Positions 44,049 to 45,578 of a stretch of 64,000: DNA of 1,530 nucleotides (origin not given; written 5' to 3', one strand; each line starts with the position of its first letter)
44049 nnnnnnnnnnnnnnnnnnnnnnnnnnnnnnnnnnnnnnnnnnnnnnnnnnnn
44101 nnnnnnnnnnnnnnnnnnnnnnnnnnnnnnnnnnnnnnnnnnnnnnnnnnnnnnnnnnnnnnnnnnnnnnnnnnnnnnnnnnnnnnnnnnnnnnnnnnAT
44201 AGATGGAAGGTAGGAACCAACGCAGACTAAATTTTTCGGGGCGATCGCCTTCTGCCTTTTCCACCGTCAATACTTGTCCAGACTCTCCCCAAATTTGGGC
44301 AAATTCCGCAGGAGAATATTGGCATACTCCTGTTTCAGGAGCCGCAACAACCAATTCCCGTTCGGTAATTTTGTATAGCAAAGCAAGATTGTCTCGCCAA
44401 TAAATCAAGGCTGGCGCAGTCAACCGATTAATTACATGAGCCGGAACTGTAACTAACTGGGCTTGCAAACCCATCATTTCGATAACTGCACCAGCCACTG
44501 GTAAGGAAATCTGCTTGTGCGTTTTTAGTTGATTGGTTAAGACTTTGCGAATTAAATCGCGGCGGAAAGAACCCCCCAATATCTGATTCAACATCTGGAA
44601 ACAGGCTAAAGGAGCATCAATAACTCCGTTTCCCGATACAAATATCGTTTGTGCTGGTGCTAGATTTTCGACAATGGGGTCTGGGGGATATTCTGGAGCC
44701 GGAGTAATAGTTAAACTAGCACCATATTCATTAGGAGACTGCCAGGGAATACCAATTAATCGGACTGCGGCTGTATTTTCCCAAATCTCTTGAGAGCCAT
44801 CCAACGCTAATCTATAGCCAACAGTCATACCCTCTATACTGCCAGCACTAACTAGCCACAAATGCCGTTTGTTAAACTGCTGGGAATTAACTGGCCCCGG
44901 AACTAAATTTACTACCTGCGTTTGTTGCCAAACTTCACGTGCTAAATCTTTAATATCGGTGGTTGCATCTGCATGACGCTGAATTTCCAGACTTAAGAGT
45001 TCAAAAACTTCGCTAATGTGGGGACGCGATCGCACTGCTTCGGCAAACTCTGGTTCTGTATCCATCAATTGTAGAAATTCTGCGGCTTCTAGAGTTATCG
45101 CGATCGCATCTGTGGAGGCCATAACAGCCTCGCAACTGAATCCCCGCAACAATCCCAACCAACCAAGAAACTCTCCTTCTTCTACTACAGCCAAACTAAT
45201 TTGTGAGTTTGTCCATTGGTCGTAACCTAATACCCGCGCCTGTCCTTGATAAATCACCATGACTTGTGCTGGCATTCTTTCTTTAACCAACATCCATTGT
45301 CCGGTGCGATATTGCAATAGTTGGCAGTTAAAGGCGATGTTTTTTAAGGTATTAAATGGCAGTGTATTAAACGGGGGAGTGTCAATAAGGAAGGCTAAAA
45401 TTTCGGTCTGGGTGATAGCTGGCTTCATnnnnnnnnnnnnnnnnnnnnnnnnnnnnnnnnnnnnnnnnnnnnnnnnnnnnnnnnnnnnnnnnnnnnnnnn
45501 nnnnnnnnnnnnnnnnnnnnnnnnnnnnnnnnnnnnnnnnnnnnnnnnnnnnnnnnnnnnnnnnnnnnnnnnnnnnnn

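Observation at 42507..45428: ABC exporter combining a cNMP-binding domain with a catalytically dead C39-like domain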

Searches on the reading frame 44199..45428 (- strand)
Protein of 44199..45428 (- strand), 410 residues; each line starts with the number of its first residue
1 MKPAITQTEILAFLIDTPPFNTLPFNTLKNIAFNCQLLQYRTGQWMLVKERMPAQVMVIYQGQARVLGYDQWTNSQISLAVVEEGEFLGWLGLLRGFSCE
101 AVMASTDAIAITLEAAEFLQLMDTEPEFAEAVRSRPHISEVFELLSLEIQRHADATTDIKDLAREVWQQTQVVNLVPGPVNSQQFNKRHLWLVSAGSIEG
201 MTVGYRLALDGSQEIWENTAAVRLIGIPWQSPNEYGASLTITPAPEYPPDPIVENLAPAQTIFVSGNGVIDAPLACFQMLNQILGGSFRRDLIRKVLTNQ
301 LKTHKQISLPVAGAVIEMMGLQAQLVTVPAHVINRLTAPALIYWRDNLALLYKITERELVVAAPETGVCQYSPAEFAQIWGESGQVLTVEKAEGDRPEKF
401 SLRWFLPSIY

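Call 31: search_protein_representatives(protein=window:44199-45428:-)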
Query: 410 residues. Proteins with E-value up to 0.001 (for the whole library): 584; up to 1e-10: 196; up to 1e-30: 43. The best 150 are listed.
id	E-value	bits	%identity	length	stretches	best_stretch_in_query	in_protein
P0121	8.9e-105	367.3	48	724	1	14-409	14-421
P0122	6.6e-91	321.6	41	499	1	5-409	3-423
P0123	9.9e-85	301.3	42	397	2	5-252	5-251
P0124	1.0e-78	281.5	38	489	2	262-409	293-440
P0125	5.6e-75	269.2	42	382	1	8-368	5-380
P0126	7.0e-72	259.0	36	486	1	13-409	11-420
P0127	7.3e-69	249.1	37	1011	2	248-409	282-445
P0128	7.8e-69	248.9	38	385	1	6-378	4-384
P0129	3.0e-68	247.0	61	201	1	102-285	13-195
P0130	7.0e-68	245.8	35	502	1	13-409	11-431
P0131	2.5e-65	237.4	38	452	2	263-407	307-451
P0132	3.8e-64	233.5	36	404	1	10-378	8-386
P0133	2.6e-63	230.7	38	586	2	13-230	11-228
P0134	1.0e-60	222.2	38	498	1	67-409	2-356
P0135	2.2e-60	221.1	36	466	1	11-408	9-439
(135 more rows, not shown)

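Call 33: predict_structure(alignment_id=A1)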
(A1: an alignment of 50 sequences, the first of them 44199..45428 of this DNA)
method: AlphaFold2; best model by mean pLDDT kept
length: 410 residues; sequences in the alignment: 50
mean_pLDDT: 86.3   pTM: 0.56
mean pLDDT of the five models: 86.3, 86.0, 84.5, 84.0, 82.5
residues with pLDDT >= 90: 254; 70-90: 103; 50-70: 32; < 50: 21
segments of 3 or more residues with pLDDT < 50: 235-241, 248-258
pLDDT, mean of each block of 10 residues (from residue 1): 80 96 96 93 90 94 94 86 96 89 94 95 96 94 91 83 92 93 89 92 87 80 91 51 49 41 85 95 89 91 89 91 91 90 93 89 92 92 92 67 60
secondary structure, 60 per line:
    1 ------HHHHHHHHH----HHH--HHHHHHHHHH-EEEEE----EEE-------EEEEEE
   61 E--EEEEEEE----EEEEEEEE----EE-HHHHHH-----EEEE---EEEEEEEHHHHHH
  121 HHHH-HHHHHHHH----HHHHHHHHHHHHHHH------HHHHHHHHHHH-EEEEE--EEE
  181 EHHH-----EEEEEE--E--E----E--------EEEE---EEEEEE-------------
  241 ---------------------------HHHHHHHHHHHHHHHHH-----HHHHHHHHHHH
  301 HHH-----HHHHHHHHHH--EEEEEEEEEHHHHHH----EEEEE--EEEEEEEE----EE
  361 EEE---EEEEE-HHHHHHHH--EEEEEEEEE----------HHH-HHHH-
elements in order: H7-15 H25-34 E36-40 E45-47 E55-61 E64-70 E75-82 H90-95 E101-104 E108-114 H115-124 H126-133 H138-152 H159-169 E171-175 E178-181 E190-195 E215-218 E222-227 H268-284 H290-303 H309-318 E321-329 H330-335 E340-344 E347-354 E359-363 E367-371 H373-380 E383-391 H406-409

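Call 36: fold_search(model_id=the predicted structure, library=pdb)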
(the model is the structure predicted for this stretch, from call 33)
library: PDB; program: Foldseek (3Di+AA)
matches with E <= 10: 1368; with E <= 0.001: 641
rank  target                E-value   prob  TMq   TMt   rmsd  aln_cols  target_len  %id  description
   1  5dyl                  2.7e-12  1.00  0.24  0.13  21.1       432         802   11  Crystal structure of the cGMP-dependent protein kinase PKG from Plasmodium Vivax - Apo form (released 2015-11-04)
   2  5dzc                  5.4e-12  1.00  0.24  0.13  21.1       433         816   10  Crystal structure of the cGMP-dependent protein kinase PKG from Plasmodium Vivax - AMPPNP bound (released 2015-10-14)
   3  5f0a                  5.7e-12  1.00  0.24  0.13  21.3       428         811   10  CRYSTAL STRUCTURE OF PVX_084705 WITH BOUND 1-tert-butyl-3-(3-chlorophenoxy)-1H-pyrazolo[3,4-d]pyrimidin-4-amine INHIBITO (released 2015-12-16)
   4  4rz7                  9.1e-12  1.00  0.24  0.13  21.5       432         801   10  Crystal Structure of PVX_084705 with bound PCI32765 (released 2015-01-14)
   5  5fet                  2.1e-11  1.00  0.24  0.13  20.8       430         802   10  Crystal Structure of PVX_084705 in presence of Compound 2 (released 2016-01-13)
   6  5ezr                  2.5e-11  1.00  0.25  0.14  21.1       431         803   10  Crystal Structure of PVX_084705 bound to compound (released 2017-05-10)
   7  5kbf_A                4.0e-11  1.00  0.28  0.39  10.7       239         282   14  cAMP bound PfPKA-R (141-441) (released 2016-10-12)
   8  5dyk                  8.4e-11  1.00  0.25  0.13  21.2       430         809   11  Crystal structure of the cGMP-dependent protein kinase PKG from Plasmodium falciparum - Apo form (released 2015-11-04)
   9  8em8_A                2.1e-10  1.00  0.25  0.14  21.4       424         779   11  Co-crystal structure of the cGMP-dependent protein kinase PKG from Plasmodium falciparum in complex with RY-1-165 (released 2022-11-02)
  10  7lv3_A                2.8e-10  1.00  0.24  0.17  16.4       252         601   13  Crystal structure of human protein kinase G (PKG) R-C complex in inhibited state (released 2022-08-24)
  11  7lv3_B                3.3e-10  1.00  0.24  0.17  16.6       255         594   12  Crystal structure of human protein kinase G (PKG) R-C complex in inhibited state (released 2022-08-24)
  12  4z07_C                3.5e-10  1.00  0.25  0.38  16.9       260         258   13  Co-crystal structure of the tandem CNB (CNB-A/B) domains of human PKG I beta with cGMP (released 2016-04-13)
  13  5j3u                  3.7e-10  1.00  0.28  0.43  12.7       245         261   12  Co-crystal structure of the regulatory domain of Toxoplasma gondii PKA with cAMP (released 2016-04-20)
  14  6rsx                  5.6e-10  1.00  0.27  0.41  12.1       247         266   12  Regulatory Subunit of cAMP-dependant Protein Kinase A from Euglena gracilis at 1.6 A resolution (released 2020-10-28)
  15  6no7_D                6.3e-10  1.00  0.23  0.33  16.7       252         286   13  Crystal Structure of the full-length wild-type PKA RIa Holoenzyme (released 2019-07-24)
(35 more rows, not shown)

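Call 50: find_related_loci(query=A2, collection=genome_contigs, flank=6000)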
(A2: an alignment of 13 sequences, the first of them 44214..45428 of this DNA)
Query A2 (405 aa) in genome_contigs; peptide patterns used: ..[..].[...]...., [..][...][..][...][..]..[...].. (x = any residue, [..] = any of these).
600 stretches matched a pattern (row limit reached: there are more); 440 encode a relative of the query (tblastn E <= 1e-3); the best 80 are kept; 80 distinct loci.
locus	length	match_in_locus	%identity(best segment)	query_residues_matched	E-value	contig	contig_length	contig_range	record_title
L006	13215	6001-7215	91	1-405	0e+0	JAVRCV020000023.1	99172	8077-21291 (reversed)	MAG: Aulosira sp. ZfuVER01 Aulosira_sp_ZfuVER01_23, whole genome shotgun sequence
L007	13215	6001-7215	89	1-405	0e+0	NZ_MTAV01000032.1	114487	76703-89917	Nostoc sp. T09 NODE_50_length_114427_cov_106.299835, whole genome shotgun sequence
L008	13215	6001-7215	89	1-405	0e+0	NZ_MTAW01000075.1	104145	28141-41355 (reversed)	Nostoc sp. 106C 24_104145_30.6349_67_104145_0.400758557780018, whole genome shotgun sequence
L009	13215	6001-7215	81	1-405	0e+0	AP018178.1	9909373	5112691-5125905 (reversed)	Calothrix sp. NIES-2100 DNA, nearly complete genome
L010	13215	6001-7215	78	1-405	0e+0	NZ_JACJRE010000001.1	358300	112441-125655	Tolypothrix sp. FACHB-123 contig1, whole genome shotgun sequence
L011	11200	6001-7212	73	1-405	0e+0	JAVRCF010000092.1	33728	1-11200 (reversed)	MAG: Aulosira sp. DedQUE10 contig_92, whole genome shotgun sequence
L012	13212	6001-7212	72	1-405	0e+0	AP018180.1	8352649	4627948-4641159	Nostoc carneum NIES-2107 DNA, nearly complete genome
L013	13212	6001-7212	72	1-405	0e+0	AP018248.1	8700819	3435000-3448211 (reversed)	Tolypothrix tenuis PCC 7101 DNA, nearly complete genome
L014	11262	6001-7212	72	1-405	0e+0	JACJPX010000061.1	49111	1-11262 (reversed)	Calothrix membranacea FACHB-236 contig61, whole genome shotgun sequence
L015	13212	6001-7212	71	1-405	0e+0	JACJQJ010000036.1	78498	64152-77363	Nostoc linckia FACHB-104 contig36, whole genome shotgun sequence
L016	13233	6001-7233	70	1-405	0e+0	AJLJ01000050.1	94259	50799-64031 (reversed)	Fischerella muscicola SAG 1427-1 = PCC 73103 contig00051, whole genome shotgun sequence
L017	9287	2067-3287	71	1-405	0e+0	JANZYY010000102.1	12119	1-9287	MAG: Fischerella sp. isolate SKW105 NODE_101_length_12119_cov_3.338814, whole genome shotgun sequence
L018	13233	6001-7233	71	1-405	0e+0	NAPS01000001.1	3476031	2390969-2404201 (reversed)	Westiellopsis prolifica IICB1 scaffold_1, whole genome shotgun sequence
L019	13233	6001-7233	70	1-405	0e+0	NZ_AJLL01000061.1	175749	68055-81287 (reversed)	Fischerella thermalis PCC 7521 contig00062, whole genome shotgun sequence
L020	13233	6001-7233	71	1-405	0e+0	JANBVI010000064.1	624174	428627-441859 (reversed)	MAG: Fischerella sp. CENA71 Contig_64, whole genome shotgun sequence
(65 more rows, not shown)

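Call 68: search_solved_structures(query=A2, max_evalue=0.01, show_alignments=4)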
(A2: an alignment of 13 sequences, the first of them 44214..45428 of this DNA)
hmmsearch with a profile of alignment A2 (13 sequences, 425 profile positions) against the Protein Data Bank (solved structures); distinct sequences matched with E-value up to 0.01: 41.
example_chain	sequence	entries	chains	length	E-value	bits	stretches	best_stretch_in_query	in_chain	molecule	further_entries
9ya0_MA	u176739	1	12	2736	4.7e-12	48.9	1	9-122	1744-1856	PCR12, TGME49_219070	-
3shr_A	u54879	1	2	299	1.9e-09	40.3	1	6-123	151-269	cGMP-dependent protein kinase 1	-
4z07_A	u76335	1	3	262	3.3e-09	39.5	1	6-122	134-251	cGMP-dependent protein kinase 1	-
7ssb_A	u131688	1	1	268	4.8e-09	39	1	6-122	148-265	cGMP-dependent protein kinase 1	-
5j48_A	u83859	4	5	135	1.4e-08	37.4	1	6-122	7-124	cGMP-dependent protein kinase 1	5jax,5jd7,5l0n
4ku7_A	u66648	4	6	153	1.4e-08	37.4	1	6-123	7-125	cGMP-dependent protein kinase 1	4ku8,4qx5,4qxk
7lv3_A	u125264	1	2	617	4.3e-08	35.8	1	6-123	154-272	Isoform Beta of cGMP-dependent protein kinase 1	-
5dyk_A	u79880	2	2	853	7e-08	35.1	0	11-147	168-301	CGMP-dependent protein kinase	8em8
5ezr_A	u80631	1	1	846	1.3e-07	34.3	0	7-144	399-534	cGMP-dependent protein kinase, putative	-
4rz7_A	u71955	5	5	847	1.3e-07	34.3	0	7-144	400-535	cGMP-dependent protein kinase, putative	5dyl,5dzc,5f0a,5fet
9p74_A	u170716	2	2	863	1.4e-07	34.1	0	7-144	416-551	cGMP-dependent protein kinase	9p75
7t4t_A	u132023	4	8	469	2e-07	33.7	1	7-123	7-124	cGMP-dependent protein kinase 1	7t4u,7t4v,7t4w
6rsx_A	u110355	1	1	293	1.2e-06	31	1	6-133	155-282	Regulatory Subunit of Protein Kinase A (cAMP-dependent) from Euglena gracilis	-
5h5o_A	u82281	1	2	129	1.8e-06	30.5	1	42-137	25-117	Diguanylate cyclase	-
7n87_A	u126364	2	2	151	3.4e-06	29.6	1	278-409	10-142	ABC-type bacteriocin transporter | Peptidase C39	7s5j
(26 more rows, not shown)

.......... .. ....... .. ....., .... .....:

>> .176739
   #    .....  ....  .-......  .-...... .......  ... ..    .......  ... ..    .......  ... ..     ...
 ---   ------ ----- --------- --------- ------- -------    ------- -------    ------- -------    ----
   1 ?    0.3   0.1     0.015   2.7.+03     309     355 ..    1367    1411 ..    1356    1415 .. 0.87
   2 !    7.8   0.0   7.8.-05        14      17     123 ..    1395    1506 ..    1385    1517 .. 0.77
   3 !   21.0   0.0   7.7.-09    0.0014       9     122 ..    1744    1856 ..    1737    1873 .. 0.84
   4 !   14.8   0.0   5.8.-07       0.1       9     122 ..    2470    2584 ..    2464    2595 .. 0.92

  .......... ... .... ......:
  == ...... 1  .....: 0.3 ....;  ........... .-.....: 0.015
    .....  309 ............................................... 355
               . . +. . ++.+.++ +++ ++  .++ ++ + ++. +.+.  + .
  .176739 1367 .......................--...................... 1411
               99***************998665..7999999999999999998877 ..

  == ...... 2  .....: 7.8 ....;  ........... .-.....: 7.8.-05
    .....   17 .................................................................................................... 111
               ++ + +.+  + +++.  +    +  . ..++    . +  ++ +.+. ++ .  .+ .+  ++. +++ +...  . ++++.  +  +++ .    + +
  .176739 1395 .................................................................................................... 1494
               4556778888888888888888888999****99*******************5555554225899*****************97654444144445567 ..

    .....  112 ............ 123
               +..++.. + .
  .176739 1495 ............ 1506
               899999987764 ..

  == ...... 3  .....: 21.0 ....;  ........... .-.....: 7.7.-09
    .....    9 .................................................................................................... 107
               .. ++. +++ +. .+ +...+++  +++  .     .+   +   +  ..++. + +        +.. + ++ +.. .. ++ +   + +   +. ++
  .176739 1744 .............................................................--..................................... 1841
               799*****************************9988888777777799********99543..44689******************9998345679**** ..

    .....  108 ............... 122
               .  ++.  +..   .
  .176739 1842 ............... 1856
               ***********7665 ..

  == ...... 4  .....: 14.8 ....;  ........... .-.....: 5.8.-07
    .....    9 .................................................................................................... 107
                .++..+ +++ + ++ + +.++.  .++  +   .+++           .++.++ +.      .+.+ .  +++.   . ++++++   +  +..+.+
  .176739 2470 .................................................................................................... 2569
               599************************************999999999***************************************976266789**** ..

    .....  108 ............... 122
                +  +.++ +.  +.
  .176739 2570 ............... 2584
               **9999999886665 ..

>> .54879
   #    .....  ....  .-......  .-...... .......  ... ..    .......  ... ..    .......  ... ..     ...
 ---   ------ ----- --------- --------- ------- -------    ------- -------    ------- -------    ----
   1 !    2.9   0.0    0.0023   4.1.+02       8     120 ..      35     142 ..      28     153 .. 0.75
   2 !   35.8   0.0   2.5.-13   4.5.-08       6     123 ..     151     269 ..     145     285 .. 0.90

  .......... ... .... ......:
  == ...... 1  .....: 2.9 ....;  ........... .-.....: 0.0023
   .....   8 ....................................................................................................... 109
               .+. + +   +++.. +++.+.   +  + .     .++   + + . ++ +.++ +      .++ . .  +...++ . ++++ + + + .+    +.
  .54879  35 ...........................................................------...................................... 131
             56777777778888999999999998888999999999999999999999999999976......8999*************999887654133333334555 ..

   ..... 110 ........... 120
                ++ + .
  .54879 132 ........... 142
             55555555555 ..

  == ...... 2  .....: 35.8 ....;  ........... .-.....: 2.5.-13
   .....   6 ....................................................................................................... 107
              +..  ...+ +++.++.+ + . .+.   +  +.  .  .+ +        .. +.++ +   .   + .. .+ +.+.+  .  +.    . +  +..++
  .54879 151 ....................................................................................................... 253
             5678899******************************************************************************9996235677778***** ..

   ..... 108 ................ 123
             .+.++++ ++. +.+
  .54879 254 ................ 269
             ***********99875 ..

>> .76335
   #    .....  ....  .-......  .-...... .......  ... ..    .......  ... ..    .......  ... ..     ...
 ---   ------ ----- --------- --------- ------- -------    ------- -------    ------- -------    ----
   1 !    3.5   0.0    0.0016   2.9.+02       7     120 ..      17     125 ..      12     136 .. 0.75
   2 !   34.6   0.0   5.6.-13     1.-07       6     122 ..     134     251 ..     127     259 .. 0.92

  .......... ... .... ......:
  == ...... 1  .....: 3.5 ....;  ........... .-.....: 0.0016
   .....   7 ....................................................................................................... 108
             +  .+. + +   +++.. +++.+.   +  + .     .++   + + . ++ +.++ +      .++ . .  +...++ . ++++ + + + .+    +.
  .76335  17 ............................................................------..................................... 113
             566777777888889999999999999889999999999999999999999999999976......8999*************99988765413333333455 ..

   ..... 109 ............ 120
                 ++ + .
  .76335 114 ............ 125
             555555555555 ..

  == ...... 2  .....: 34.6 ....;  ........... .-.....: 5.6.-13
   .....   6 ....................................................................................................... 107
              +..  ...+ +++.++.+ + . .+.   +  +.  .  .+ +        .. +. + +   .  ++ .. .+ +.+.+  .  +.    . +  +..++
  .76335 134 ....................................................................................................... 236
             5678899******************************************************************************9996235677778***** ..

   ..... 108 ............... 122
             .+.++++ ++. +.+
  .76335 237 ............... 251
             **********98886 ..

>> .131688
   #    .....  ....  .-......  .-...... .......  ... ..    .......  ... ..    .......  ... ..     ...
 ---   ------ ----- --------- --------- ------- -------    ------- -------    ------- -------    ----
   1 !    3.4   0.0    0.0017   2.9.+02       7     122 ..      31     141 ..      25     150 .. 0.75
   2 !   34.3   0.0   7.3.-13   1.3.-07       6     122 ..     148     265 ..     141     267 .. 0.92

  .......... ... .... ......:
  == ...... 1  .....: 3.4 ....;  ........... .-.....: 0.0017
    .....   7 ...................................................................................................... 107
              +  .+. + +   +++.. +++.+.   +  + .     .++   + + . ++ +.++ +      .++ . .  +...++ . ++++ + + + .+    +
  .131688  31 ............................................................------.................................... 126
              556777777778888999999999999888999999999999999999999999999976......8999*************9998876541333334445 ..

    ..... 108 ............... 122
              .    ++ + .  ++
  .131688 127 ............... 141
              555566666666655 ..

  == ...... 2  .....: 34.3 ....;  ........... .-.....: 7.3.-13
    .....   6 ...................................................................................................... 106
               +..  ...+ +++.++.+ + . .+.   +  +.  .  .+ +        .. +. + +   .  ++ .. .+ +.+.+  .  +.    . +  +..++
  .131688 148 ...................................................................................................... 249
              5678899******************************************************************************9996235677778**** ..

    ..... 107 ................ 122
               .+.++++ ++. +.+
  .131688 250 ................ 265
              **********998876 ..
